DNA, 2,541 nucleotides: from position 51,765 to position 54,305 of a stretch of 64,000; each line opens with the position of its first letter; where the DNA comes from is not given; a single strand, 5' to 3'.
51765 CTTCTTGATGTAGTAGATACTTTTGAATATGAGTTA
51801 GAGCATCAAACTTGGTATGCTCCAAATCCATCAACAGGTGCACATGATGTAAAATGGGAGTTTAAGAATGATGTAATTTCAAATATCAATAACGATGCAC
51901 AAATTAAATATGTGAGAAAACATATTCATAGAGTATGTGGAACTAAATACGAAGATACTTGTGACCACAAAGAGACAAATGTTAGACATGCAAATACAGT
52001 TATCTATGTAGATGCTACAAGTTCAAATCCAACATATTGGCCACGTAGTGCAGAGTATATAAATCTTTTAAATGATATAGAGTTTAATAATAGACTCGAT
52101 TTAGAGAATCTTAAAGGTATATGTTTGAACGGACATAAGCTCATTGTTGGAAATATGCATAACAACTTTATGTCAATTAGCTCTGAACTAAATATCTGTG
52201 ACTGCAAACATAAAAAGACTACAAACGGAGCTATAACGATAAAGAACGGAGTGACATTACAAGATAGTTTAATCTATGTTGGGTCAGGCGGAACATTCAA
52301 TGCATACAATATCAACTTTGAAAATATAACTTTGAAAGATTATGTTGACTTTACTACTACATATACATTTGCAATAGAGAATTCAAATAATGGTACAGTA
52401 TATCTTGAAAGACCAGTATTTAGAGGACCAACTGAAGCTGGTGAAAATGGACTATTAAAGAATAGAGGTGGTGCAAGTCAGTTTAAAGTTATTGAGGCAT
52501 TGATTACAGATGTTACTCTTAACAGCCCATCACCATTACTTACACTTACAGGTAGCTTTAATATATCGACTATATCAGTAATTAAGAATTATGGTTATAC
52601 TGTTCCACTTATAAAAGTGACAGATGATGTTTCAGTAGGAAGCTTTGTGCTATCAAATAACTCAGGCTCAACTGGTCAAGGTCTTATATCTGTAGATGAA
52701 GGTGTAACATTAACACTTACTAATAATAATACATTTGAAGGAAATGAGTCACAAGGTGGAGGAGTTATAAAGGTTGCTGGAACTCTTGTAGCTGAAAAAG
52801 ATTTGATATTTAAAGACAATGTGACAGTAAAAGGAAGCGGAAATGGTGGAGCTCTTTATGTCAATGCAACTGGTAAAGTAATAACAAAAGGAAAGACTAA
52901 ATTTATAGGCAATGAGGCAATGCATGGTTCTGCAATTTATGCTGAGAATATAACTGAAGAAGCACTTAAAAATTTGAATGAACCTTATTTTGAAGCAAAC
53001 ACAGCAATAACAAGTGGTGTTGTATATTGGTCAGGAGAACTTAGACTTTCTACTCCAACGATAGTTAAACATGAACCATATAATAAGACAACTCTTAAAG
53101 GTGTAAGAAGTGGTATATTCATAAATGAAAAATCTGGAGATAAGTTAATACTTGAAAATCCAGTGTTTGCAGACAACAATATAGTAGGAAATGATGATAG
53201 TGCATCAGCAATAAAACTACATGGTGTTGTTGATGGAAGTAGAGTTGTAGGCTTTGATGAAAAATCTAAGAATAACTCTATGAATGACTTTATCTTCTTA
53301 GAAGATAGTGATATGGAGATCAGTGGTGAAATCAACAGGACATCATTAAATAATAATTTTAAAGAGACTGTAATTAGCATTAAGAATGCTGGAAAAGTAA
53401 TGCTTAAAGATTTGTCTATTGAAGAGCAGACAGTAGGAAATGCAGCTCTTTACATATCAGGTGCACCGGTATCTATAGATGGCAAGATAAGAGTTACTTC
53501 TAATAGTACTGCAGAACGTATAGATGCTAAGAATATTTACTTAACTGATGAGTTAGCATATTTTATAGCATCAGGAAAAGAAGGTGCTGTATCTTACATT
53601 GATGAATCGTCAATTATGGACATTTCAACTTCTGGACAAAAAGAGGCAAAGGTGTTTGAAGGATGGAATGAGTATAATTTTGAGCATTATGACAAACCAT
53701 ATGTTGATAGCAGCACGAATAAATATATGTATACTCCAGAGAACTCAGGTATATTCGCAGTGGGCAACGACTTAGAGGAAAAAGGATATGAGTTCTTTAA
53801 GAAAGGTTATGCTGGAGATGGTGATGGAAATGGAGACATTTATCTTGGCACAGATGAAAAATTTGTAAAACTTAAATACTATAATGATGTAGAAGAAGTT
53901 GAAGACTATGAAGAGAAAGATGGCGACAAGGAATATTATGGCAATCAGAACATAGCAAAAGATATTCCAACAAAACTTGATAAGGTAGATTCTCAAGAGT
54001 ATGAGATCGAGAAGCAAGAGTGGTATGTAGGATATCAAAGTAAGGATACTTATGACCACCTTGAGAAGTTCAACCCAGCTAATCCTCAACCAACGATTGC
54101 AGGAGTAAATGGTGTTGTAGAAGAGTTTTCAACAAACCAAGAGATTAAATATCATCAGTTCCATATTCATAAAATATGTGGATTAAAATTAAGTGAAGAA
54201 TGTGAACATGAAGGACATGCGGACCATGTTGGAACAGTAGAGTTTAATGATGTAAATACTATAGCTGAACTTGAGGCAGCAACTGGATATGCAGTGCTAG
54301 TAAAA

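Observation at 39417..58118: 18.7-kb single ORF encoding a 6233-aa modular surface protein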

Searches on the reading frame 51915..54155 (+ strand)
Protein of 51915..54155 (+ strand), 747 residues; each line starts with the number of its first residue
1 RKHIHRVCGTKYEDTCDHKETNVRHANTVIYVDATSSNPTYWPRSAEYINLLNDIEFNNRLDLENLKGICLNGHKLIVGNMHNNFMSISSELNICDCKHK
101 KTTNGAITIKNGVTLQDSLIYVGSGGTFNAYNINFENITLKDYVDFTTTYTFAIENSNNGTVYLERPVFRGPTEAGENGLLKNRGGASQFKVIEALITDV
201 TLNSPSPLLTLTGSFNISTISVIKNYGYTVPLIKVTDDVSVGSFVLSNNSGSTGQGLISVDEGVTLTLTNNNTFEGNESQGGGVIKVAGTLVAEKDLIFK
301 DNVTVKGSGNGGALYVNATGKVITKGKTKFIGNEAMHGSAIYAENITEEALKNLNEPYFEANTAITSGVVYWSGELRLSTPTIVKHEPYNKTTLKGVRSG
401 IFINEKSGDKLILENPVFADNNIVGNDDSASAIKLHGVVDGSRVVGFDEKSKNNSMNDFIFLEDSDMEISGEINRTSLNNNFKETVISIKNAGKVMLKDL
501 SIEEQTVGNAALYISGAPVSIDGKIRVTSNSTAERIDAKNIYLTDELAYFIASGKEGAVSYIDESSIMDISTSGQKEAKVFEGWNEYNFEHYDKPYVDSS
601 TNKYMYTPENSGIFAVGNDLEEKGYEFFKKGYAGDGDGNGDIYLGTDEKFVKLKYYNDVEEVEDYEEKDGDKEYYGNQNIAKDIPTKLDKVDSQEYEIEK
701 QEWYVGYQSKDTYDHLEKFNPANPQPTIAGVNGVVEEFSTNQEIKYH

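Call 10: search_solved_structures(query=A1, max_evalue=10)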
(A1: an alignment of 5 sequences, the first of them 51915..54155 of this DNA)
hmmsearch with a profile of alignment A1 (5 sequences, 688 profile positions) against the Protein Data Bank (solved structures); distinct sequences matched with E-value up to 10: 0.

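Call 11: find_homologous_proteins(query=window:51915-54155:+)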
Query window:51915-54155:+ (747 aa): 1 proteins with E <= 0.001 among 8000 candidates.
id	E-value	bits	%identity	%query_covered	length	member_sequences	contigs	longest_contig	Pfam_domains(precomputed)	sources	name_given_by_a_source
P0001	5.9e-203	694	44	99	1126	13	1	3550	PF02415.24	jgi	-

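Call 20: search_protein_families(library=pfam, proteins=[window:51915-54155:+], max_evalue=10)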
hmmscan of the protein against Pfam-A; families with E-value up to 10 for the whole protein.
window:51915-54155:+ (747 aa): 1 family
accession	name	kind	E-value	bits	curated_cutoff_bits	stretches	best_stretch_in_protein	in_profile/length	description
PF02415.23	Chlam_PMP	-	0.4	11.5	20.6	1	296-316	1-18/19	Chlamydia polymorphic membrane protein (Chlamydia_PMP) repeat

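Call 23: find_encoding_contigs(protein=P0001, flank=10000)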
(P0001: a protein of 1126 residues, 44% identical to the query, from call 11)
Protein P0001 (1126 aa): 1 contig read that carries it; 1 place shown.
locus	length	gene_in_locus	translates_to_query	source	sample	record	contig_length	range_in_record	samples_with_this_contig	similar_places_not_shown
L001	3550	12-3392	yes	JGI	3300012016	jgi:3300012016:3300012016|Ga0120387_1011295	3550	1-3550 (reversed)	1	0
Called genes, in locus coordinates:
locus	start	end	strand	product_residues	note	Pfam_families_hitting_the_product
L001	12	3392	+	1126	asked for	PF02415:Chlam_PMP (faint)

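Call 28: search_protein_representatives(alignment_id=A1)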
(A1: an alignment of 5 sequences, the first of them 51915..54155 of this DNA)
Query: 5 sequences, 688 profile positions. Proteins with E-value up to 0.001 (for the whole library): 10184; up to 1e-10: 2065; up to 1e-30: 176. The best 150 are listed.
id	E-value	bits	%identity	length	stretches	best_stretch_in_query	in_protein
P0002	0.0e+00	2378.3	-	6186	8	1-670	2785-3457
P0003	0.0e+00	1250.1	-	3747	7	1-681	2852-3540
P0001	2.9e-210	716.9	-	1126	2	11-688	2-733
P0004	3.1e-144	498.7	-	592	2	1-413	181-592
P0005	4.2e-112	392.5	-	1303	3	237-506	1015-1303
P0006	1.2e-109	384.3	-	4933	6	2-682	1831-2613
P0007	2.8e-98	346.8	-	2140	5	2-356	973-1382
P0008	4.8e-95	336.1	-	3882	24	103-373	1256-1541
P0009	8.5e-90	318.8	-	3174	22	227-350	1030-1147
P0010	3.4e-86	306.9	-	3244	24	241-371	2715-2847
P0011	3.8e-78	280.3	-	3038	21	200-359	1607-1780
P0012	1.6e-74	268.3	-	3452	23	234-369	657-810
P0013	6.9e-74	266.2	-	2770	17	236-370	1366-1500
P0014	1.0e-67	245.8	-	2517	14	233-354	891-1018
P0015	2.7e-66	241.1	-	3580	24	203-349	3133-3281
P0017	8.5e-66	239.5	-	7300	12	3-334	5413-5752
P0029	7.4e-59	216.5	-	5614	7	18-666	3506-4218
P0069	8.1e-43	163.5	-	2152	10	5-258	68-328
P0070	1.1e-42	163.1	-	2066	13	3-132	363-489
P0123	3.2e-34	135.1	-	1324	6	3-271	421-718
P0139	9.6e-33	130.2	-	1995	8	36-132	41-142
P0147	3.8e-32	128.3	-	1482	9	18-153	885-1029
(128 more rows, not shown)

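Call 29: find_homologous_proteins(query=A1, max_evalue=0.00001)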
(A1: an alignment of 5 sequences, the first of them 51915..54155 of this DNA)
Query A1 (5 sequences) (747 aa, profile of the alignment): 25 proteins with E <= 0.00001 among 8000 candidates.
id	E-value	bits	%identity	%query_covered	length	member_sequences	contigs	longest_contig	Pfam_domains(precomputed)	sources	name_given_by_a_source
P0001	9.2e-210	717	44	99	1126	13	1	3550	PF02415.24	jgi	-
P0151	1.4e-30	125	24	51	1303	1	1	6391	PF13229.13,PF02415.24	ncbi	-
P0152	3.6e-22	97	25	18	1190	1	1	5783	PF02415.24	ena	-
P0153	7.0e-22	96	25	18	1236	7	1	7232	PF02415.24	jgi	-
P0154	2.8e-19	87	27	13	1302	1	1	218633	PF02415.24,PF03797.26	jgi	jgi:predicted outer membrane repeat protein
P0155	1.0e-18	86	33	10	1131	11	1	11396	PF13229.13,PF20585.5,PF02415.24,PF02368.25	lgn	-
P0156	1.4e-13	69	30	20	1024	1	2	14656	PF02415.24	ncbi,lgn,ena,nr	ncbi:MAG: hypothetical protein IJA78_04620 [Clostridia bacterium]|nr:hypothetical protein [Clostridi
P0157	4.8e-13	67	27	21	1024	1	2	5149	PF13229.13,PF02415.24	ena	-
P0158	5.6e-13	67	29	19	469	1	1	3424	PF13229.13,PF02415.24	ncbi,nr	ncbi:MAG: right-handed parallel beta-helix repeat-containing protein, partial [Methanobrevibacter sp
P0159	1.1e-12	66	32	17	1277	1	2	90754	PF09479.17,PF02415.24,PF18998.7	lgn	-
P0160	5.5e-12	63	30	28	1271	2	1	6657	PF13229.13,PF02415.24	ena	-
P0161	1.2e-11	62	33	13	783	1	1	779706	PF13229.13,PF02415.24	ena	-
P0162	3.7e-10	57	31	14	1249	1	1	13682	PF13229.13,PF02415.24,PF02368.25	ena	-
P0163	1.1e-9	56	29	21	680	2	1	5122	PF02415.24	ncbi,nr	ncbi:MAG: hypothetical protein LBH29_04235, partial [Elusimicrobiota bacterium]|nr:hypothetical prot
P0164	2.8e-9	54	30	15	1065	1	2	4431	PF02415.24,PF18998.7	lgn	-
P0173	3.2e-6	44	35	10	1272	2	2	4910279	PF09479.17,PF02415.24,PF18998.7,PF00395.26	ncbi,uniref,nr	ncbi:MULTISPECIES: InlB B-repeat-containing protein [Lysinibacillus]|uniref:InlB B-repeat-containing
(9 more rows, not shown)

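Call 44: search_protein_families(library=pfam, proteins=[P0069, P0123, P0147, P0139, P0070], max_evalue=0.001)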
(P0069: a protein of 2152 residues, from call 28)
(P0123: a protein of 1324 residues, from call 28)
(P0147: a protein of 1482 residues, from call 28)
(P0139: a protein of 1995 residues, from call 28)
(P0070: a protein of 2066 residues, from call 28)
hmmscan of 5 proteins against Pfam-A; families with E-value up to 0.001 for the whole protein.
P0069 (2152 aa): 0 families

P0123 (1324 aa): 0 families

P0147 (1482 aa): 0 families

P0139 (1995 aa): 2 families
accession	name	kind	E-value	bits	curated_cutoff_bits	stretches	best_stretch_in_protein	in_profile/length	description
PF13229.12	Beta_helix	-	2.2e-25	89.6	25.9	3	1629-1808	7-156/158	Right handed beta helix region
PF05048.19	NosD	-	5.3e-06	26.4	23.6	0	1607-1810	2-169/212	Periplasmic copper-binding protein (NosD)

P0070 (2066 aa): 0 families

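Call 46: list_cluster_members(proteins=[P0002, P0003, P0005, P0006, P0017, P0029, P0069, P0123, P0147, P0007])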
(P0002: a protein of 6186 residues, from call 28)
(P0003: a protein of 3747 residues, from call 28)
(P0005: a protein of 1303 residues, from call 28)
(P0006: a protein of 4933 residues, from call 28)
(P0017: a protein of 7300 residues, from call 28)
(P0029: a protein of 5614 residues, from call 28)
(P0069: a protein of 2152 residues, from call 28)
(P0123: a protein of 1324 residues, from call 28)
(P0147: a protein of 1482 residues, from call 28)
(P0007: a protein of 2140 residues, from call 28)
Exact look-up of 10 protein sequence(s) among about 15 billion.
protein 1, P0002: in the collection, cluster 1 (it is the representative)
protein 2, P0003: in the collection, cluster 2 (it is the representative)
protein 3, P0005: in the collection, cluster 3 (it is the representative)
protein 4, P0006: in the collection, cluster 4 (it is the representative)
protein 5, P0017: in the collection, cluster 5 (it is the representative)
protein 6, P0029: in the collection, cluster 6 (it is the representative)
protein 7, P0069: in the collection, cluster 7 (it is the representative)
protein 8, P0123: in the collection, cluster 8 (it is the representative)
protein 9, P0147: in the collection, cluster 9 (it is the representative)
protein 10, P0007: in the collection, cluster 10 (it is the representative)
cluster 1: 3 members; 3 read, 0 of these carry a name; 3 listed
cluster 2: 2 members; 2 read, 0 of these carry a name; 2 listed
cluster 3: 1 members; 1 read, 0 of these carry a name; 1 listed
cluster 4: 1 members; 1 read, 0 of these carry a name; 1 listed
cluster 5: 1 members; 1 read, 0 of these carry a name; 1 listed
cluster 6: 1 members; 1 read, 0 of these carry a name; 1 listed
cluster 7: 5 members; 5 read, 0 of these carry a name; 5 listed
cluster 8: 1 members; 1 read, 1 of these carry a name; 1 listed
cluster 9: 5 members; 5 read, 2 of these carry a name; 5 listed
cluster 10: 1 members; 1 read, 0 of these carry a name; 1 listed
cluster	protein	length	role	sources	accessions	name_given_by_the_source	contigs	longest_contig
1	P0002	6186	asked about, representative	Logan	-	-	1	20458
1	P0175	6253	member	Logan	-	-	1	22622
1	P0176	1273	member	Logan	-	-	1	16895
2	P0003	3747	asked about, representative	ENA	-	-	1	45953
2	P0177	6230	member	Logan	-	-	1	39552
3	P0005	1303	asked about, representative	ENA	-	-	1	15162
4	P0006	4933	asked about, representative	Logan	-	-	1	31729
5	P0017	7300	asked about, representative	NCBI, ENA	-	-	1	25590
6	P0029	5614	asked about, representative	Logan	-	-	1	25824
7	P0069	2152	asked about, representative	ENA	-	-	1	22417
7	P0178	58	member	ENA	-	-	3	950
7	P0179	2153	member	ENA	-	-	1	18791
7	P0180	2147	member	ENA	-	-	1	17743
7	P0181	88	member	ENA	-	-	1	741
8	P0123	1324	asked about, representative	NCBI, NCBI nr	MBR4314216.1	MAG: hypothetical protein IKP66_04825, partial [Lachnospiraceae bacterium] | hypothetical protein [Lachnospiraceae bacterium]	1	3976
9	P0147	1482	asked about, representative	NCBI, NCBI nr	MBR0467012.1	MAG: hypothetical protein IJJ40_05950 [Clostridia bacterium] | hypothetical protein [Clostridia bacterium]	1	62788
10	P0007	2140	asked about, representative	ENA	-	-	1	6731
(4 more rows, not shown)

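Call 53: predict_structure(alignment_id=A5)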
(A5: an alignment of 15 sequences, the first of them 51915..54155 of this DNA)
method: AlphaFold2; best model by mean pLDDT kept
length: 747 residues; sequences in the alignment: 15
mean_pLDDT: 81.7   pTM: 0.82
mean pLDDT of the five models: 81.7, 81.3, 80.2, 79.3, 78.3
residues with pLDDT >= 90: 328; 70-90: 248; 50-70: 140; < 50: 31
segments of 3 or more residues with pLDDT < 50: 10-26, 726-731
pLDDT, mean of each block of 10 residues (from residue 1): 52 41 50 73 69 84 80 84 79 79 75 82 91 86 59 89 91 73 88 91 81 90 90 94 94 90 97 94 94 98 75 94 97 92 96 96 89 96 87 64 95 95 81 95 86 93 96 82 94 92 92 95 93 85 94 83 88 84 86 62 73 89 90 65 90 69 54 73 80 58 59 54 50 63 56
secondary structure, 60 per line:
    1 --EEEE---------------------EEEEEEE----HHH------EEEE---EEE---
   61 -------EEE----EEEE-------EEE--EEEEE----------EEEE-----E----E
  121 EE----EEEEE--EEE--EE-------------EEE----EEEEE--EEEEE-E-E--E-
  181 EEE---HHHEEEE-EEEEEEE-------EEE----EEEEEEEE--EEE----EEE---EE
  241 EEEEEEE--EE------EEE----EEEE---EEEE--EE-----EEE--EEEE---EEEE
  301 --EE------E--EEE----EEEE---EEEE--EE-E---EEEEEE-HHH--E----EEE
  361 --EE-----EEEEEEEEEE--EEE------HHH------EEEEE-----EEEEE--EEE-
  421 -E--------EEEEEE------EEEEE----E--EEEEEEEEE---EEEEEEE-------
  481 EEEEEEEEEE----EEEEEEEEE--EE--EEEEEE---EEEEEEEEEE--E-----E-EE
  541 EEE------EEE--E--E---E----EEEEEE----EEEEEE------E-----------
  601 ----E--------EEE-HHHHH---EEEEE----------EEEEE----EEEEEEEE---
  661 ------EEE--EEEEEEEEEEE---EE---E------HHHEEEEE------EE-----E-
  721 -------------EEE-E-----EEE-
elements in order (helices of 4 or more, strands of 3 or more residues): E3-6 E28-34 E48-51 E55-57 E68-70 E75-78 E86-88 E91-95 E106-109 E120-122 E127-131 E134-136 E154-156 E161-165 E168-172 E181-183 E190-193 E195-201 E209-211 E216-223 E226-228 E233-235 E239-247 E258-260 E265-268 E272-275 E285-287 E290-293 E297-300 E314-316 E321-324 E328-331 E341-346 E358-360 E370-379 E382-384 E400-404 E410-414 E417-419 E431-436 E443-447 E455-463 E467-473 E481-490 E495-503 E510-515 E519-528 E539-543 E550-552 E567-572 E577-582 E614-616 H618-622 E626-630 E641-645 E650-657 E667-669 E672-682 E701-705 E734-736 E744-746

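Call 56: fold_search(model_id=the predicted structure, library=pdb)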
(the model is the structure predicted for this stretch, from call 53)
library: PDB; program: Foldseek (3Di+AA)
matches with E <= 10: 306; with E <= 0.001: 0
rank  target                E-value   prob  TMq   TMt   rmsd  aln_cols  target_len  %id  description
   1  8bwk_C                5.6e-03  0.38  0.13  0.13  20.1       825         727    9  Metagenomic derived PL6 alginate lyase (released 2023-12-20)
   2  8bwk_D                1.4e-02  0.51  0.20  0.21  22.3       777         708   11  Metagenomic derived PL6 alginate lyase (released 2023-12-20)
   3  6f7d                  1.6e-02  0.25  0.11  0.14  17.2       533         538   12  Crystal structure of Dettilon tailspike protein (gp208) (released 2018-12-19)
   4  5gqc_A                2.7e-02  0.25  0.14  0.16  17.5       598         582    8  Crystal structure of lacto-N-biosidase LnbX from Bifidobacterium longum subsp. longum, ligand-free form (released 2017-04-19)
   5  6nw9_B                2.9e-02  0.69  0.20  0.23  12.7       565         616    9  CRYSTAL STRUCTURE OF A TAILSPIKE PROTEIN 3 (TSP3, ORF212) FROM ESCHERICHIA COLI O157:H7 BACTERIOPHAGE CBA120 (released 2019-06-05)
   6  2uvf_B                2.9e-02  0.20  0.12  0.15  18.5       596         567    9  Structure of Yersinia enterocolitica Family 28 Exopolygalacturonase in Complex with Digalaturonic Acid (released 2007-05-08)
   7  2vbm_A                3.4e-02  0.18  0.12  0.15  16.7       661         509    9  Tailspike protein of bacteriophage Sf6 complexed with tetrasaccharide (released 2008-04-22)
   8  7w1c_B                3.5e-02  0.14  0.13  0.14  17.7       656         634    8  Crystal structure of Klebsiella pneumoniae K1 capsule-specific polysaccharide lyase in a P1 crystal form (released 2022-05-18)
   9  4ru4_B                3.8e-02  0.13  0.12  0.14  17.1       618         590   10  Crystal structure of the tailspike protein gp49 from Pseudomonas phage LKA1 (released 2015-11-18)
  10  9ozl_B                4.2e-02  0.44  0.14  0.25  17.4       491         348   10  Crystal structure of the polysaccharide lyase RbmB from Vibrio cholerae (released 2026-03-11)
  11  7kob                  4.4e-02  0.47  0.16  0.27  14.1       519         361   12  Crystal structure of antigen 43b from Escherichia coli CFT073 (released 2022-03-09)
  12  7dmk_B                4.4e-02  0.21  0.14  0.14  23.5       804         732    9  PL6 alginate lyase BcAlyPL6 (released 2021-10-06)
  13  8bwk_A                4.8e-02  0.25  0.17  0.17  22.1       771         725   10  Metagenomic derived PL6 alginate lyase (released 2023-12-20)
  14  8jhh_B                5.0e-02  0.25  0.16  0.16  25.8       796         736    8  Glycoside hydrolase family 55 endo-beta-1,3-glucanase from Microdochium nivale (released 2024-04-03)
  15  7koh_A                5.0e-02  0.16  0.14  0.17  18.3       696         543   12  Crystal structure of antigen 43 from Escherichia coli EDL933 (released 2022-03-09)
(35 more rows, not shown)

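Call 82: fold_search(model_id=the predicted structure, library=viral)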
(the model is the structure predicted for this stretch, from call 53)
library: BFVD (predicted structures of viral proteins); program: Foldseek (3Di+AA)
matches with E <= 10: 613; with E <= 0.001: 1
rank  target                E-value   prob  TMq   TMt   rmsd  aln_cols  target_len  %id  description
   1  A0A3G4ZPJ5            2.0e-04  1.00  0.31  0.34  13.5       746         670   11  Right handed beta helix domain-containing protein [Barrevirus sp.]
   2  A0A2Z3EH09            1.5e-03  0.87  0.17  0.16  15.9       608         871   10  (no name in the UniProt tables at hand)
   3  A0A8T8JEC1            1.8e-03  0.54  0.14  0.13  15.5       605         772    9  Probable tail spike protein [Enterobacter phage IME278]
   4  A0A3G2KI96            2.8e-03  0.94  0.21  0.25  14.1       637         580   10  Glycosidase [Arthrobacter phage Peas]
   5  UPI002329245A         3.2e-03  0.90  0.21  0.20  17.1       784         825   10  (no name look-up for this kind of identifier)
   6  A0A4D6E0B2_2          3.6e-03  0.63  0.17  0.13  21.1       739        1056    9  (no name in the UniProt tables at hand)
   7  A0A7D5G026            4.0e-03  0.90  0.17  0.16  16.4       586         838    9  Tail fiber protein [Escherichia phage vB_EcoS_FP]
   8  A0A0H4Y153            4.5e-03  0.54  0.15  0.20  14.6       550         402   11  Uncharacterized protein [Salmon gill poxvirus]
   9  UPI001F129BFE         5.4e-03  0.97  0.28  0.29  11.7       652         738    9  (no name look-up for this kind of identifier)
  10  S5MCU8                5.9e-03  0.94  0.28  0.30  14.6       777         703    8  Uncharacterized protein [Sinorhizobium phage phiM12]
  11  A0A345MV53            6.2e-03  0.95  0.25  0.25  12.8       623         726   12  (no name in the UniProt tables at hand)
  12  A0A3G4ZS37            7.7e-03  0.84  0.22  0.22  17.1       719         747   11  Right handed beta helix domain-containing protein [Edafosvirus sp.]
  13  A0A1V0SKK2            8.1e-03  0.69  0.16  0.22  17.2       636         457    8  Periplasmic copper-binding protein NosD [Klosneuvirus KNV1]
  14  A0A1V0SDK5            8.4e-03  0.38  0.18  0.11  18.4       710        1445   10  GMC-type oxidoreductase [Indivirus ILV1]
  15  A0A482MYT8            8.8e-03  0.91  0.21  0.17  13.5       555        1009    9  Glycosyl hydrolases family 28 [Escherichia phage vB_EcoM_KWBSE43-6]
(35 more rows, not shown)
